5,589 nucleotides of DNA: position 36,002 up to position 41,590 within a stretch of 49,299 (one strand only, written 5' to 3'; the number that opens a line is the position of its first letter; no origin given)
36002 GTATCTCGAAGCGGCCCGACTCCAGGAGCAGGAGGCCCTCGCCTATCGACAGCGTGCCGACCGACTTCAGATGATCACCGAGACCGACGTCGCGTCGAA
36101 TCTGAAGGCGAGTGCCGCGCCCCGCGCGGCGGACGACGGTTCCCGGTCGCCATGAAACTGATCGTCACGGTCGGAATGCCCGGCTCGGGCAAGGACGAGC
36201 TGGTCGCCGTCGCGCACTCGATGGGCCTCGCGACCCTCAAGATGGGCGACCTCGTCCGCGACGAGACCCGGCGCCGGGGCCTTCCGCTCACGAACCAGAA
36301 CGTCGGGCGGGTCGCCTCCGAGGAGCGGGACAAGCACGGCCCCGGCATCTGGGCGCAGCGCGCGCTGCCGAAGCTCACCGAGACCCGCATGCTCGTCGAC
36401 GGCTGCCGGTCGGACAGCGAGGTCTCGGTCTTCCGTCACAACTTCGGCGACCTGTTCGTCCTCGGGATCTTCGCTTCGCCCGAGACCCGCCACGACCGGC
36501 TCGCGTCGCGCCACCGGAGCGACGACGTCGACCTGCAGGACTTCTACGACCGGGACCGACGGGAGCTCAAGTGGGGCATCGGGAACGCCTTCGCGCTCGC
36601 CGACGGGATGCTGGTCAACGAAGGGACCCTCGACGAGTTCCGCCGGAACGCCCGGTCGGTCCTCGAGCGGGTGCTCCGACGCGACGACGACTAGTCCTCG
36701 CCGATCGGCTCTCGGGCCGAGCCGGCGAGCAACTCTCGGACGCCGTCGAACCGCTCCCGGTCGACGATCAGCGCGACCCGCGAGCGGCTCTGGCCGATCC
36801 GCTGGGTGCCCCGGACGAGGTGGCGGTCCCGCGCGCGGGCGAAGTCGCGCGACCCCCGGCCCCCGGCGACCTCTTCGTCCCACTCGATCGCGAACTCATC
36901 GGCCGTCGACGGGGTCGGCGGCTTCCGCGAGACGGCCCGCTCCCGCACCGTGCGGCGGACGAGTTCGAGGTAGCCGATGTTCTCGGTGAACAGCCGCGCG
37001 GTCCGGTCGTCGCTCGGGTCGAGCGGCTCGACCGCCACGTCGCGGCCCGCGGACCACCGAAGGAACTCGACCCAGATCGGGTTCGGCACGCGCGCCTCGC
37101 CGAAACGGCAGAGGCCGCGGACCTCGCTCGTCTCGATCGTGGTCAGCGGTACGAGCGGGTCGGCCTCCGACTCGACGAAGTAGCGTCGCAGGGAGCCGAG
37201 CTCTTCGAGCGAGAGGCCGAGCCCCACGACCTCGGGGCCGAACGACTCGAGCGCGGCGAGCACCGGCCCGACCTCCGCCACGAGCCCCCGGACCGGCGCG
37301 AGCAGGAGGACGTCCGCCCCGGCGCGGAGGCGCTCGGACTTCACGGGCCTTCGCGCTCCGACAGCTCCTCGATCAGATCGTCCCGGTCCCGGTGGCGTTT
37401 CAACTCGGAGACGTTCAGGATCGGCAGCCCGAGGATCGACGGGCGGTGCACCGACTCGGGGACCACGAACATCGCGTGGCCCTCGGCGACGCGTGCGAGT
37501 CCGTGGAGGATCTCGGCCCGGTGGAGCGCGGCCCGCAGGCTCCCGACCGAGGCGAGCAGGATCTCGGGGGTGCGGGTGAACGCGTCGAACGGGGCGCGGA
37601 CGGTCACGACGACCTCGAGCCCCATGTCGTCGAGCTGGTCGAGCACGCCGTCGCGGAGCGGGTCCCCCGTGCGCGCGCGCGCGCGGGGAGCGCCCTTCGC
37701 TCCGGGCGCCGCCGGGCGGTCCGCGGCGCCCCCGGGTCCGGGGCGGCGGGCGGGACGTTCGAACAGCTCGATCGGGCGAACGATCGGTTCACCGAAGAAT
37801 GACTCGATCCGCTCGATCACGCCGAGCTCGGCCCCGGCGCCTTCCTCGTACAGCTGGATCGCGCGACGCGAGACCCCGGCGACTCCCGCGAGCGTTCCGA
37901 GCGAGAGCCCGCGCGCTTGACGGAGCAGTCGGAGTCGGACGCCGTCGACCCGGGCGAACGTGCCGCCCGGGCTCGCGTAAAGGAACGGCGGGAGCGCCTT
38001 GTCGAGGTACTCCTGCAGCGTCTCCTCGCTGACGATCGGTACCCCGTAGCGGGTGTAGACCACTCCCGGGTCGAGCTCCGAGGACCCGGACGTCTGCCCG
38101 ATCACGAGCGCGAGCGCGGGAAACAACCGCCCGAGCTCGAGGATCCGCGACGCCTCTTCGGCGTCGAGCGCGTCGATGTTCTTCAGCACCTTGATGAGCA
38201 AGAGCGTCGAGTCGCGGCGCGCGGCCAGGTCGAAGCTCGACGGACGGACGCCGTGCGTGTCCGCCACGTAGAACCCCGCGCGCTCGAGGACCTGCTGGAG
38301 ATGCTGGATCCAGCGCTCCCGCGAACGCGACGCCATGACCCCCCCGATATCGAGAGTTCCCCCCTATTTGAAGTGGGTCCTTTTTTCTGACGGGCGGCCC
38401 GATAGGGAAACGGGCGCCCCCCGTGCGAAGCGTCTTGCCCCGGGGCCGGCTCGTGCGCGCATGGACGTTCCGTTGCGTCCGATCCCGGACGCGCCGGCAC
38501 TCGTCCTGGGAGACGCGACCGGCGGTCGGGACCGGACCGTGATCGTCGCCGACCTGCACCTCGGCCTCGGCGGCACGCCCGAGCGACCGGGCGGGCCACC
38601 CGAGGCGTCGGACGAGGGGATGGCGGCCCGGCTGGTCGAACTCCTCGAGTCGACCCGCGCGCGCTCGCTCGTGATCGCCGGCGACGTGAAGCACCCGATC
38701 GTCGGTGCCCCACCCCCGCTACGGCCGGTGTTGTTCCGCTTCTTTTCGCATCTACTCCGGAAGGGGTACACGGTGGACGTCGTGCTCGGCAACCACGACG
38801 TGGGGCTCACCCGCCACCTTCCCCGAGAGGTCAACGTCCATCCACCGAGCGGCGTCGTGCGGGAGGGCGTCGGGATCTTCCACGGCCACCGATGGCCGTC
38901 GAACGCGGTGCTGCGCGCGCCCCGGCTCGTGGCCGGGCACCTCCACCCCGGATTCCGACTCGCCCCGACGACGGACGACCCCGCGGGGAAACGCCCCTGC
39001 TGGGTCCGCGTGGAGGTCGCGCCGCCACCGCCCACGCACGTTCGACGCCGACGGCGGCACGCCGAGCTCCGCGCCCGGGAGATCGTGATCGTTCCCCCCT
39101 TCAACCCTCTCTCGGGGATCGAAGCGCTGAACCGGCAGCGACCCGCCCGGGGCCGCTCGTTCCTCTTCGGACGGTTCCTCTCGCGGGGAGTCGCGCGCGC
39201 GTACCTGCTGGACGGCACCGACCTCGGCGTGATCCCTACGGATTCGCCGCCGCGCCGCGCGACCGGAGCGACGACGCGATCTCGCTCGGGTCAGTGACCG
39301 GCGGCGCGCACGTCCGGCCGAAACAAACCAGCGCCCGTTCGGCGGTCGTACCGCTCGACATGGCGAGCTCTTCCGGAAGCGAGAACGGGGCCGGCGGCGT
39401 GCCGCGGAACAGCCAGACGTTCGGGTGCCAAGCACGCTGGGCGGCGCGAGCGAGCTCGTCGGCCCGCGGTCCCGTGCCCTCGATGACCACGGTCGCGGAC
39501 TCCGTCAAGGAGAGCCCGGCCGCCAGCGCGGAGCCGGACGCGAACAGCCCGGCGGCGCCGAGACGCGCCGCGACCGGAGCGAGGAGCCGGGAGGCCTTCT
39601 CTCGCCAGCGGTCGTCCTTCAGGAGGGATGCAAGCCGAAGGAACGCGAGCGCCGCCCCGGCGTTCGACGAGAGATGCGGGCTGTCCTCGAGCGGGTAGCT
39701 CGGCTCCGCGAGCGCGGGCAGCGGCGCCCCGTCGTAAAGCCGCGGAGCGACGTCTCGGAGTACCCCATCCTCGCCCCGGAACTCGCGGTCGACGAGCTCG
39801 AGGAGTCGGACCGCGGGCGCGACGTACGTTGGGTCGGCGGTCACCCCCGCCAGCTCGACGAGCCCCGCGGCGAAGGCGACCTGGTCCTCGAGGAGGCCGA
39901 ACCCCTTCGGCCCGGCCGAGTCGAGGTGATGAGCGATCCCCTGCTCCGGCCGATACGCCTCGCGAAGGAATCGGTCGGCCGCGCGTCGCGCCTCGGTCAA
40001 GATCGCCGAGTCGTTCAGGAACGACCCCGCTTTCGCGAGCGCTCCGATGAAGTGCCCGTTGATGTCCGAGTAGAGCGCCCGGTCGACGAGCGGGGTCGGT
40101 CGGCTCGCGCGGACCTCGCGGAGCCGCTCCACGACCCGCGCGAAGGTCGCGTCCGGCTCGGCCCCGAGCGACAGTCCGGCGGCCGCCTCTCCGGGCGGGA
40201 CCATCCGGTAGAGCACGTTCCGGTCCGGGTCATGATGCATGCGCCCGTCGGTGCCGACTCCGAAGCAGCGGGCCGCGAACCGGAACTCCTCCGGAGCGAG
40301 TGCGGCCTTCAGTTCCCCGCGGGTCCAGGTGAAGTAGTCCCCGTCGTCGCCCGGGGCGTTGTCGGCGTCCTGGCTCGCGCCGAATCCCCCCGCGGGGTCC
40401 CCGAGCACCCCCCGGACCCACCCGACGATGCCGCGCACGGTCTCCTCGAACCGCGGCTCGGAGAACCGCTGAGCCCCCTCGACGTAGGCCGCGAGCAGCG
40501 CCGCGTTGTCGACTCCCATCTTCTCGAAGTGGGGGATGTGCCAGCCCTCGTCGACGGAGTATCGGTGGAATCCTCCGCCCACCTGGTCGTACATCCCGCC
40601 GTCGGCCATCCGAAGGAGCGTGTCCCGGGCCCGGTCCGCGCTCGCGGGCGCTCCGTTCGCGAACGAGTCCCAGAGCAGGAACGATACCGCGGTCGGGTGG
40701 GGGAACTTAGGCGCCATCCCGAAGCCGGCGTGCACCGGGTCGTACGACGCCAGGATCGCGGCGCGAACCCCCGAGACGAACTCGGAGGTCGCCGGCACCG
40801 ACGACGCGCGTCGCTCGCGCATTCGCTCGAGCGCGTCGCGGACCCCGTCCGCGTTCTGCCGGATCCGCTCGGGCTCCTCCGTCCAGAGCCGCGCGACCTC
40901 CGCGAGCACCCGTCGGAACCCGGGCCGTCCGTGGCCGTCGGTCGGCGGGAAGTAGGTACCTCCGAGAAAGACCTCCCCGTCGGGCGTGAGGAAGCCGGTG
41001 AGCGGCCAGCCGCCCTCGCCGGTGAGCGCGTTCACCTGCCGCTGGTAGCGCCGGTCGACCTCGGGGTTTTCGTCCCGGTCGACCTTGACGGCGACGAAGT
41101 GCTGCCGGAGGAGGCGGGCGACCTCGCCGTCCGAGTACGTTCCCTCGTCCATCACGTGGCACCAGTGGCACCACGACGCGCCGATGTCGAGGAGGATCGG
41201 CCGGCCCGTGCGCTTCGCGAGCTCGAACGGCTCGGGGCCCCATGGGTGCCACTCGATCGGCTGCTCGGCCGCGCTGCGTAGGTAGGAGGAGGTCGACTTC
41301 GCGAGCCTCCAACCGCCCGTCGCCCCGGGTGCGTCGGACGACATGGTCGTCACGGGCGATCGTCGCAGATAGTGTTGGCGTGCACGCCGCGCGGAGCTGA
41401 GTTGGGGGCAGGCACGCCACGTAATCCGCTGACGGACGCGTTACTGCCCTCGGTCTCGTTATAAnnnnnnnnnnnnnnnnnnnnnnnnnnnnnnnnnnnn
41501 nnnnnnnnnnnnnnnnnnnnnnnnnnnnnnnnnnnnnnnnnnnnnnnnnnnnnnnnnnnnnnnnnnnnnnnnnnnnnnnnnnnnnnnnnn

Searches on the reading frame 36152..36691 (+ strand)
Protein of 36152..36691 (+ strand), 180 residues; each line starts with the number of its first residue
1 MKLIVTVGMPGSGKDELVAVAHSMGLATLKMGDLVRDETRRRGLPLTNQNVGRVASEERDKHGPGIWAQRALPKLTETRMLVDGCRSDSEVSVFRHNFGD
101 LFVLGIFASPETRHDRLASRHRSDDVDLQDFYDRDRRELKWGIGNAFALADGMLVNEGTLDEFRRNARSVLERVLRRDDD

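Call 54: search_protein_families(library=pfam, proteins=[window:36152-36691:+], max_evalue=0.01)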
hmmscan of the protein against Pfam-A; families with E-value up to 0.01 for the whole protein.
window:36152-36691:+ (180 aa): 2 families
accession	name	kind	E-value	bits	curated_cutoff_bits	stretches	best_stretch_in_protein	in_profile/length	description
PF13207.12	AAA_17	-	1.5e-13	51.6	27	1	7-125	1-128/136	AAA domain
PF13238.12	AAA_18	-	4.1e-06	27.7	29.4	1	4-124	1-115/128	AAA domain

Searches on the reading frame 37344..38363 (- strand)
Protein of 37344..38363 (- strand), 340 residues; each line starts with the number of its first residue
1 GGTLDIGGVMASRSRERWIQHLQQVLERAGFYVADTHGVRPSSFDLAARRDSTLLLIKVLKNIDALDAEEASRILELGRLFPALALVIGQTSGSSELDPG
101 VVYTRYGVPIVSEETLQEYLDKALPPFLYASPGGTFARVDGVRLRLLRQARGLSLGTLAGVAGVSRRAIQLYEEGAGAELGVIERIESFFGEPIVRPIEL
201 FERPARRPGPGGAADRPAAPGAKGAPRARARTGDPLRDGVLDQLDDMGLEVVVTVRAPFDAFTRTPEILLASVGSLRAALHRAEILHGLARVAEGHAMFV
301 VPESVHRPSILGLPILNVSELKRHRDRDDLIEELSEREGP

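Call 15: search_protein_families(library=pfam, proteins=[window:37344-38363:-])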
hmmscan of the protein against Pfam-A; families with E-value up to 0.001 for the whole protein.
window:37344-38363:- (340 aa): 2 families
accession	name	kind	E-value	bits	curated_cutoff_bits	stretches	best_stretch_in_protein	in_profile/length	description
PF13560.12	HTH_31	-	1.1e-07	32.5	27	1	141-191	3-55/64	Helix-turn-helix domain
PF01381.28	HTH_3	-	3.6e-06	27.3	23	1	144-194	1-52/55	Helix-turn-helix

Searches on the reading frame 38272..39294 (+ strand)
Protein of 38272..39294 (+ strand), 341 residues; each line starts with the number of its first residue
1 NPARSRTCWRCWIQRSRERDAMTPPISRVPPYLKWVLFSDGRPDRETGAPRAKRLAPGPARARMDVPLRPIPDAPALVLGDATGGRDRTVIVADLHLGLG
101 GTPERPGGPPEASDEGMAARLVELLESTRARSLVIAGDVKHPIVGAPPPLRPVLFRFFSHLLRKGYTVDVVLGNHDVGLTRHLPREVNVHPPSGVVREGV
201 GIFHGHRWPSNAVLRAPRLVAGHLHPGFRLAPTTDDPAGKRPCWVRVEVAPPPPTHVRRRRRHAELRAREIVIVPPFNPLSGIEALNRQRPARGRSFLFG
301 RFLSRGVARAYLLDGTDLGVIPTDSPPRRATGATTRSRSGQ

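Call 54: search_protein_families(library=pfam, proteins=[window:38272-39294:+], max_evalue=0.01)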
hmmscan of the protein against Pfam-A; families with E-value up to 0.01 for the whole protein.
window:38272-39294:+ (341 aa): 1 family
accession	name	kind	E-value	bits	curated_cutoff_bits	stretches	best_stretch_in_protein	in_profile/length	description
PF00149.33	Metallophos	-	0.00024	22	21.5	1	88-206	2-116/191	Calcineurin-like phosphoesterase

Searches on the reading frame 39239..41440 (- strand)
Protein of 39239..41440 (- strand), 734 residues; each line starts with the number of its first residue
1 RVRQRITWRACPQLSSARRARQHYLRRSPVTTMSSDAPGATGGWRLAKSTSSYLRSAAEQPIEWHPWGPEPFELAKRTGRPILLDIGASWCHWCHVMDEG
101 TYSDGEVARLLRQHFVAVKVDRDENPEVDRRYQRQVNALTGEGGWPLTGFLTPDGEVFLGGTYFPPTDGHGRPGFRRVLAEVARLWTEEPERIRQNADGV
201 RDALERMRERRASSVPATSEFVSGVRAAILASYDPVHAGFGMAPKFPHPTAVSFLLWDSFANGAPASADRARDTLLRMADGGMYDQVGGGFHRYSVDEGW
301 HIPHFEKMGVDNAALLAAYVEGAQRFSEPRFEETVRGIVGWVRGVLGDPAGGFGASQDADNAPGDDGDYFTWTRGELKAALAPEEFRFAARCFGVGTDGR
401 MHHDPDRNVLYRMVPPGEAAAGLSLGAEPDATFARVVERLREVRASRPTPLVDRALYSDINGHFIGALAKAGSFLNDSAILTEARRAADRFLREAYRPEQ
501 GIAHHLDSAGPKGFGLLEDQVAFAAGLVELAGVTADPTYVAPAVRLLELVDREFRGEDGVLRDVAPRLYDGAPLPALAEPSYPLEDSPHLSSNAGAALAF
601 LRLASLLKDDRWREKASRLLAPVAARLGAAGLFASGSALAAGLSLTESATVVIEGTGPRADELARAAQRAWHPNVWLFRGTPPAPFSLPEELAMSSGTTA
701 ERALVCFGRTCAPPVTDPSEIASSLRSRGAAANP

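Call 15: search_protein_families(library=pfam, proteins=[window:39239-41440:-])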
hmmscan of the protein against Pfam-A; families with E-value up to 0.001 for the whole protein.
window:39239-41440:- (734 aa): 3 families
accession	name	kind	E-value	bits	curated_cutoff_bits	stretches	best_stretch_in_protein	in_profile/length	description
PF03190.21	Thioredox_DsbH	-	1.2e-61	207.9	27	1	45-204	3-162/163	Protein of unknown function, DUF255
PF13899.12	Thioredoxin_7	-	1.5e-12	47.9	27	1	64-128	2-66/83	Thioredoxin-like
PF13098.12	Thioredoxin_2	-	0.00038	21.2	27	1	75-127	1-55/104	Thioredoxin-like domain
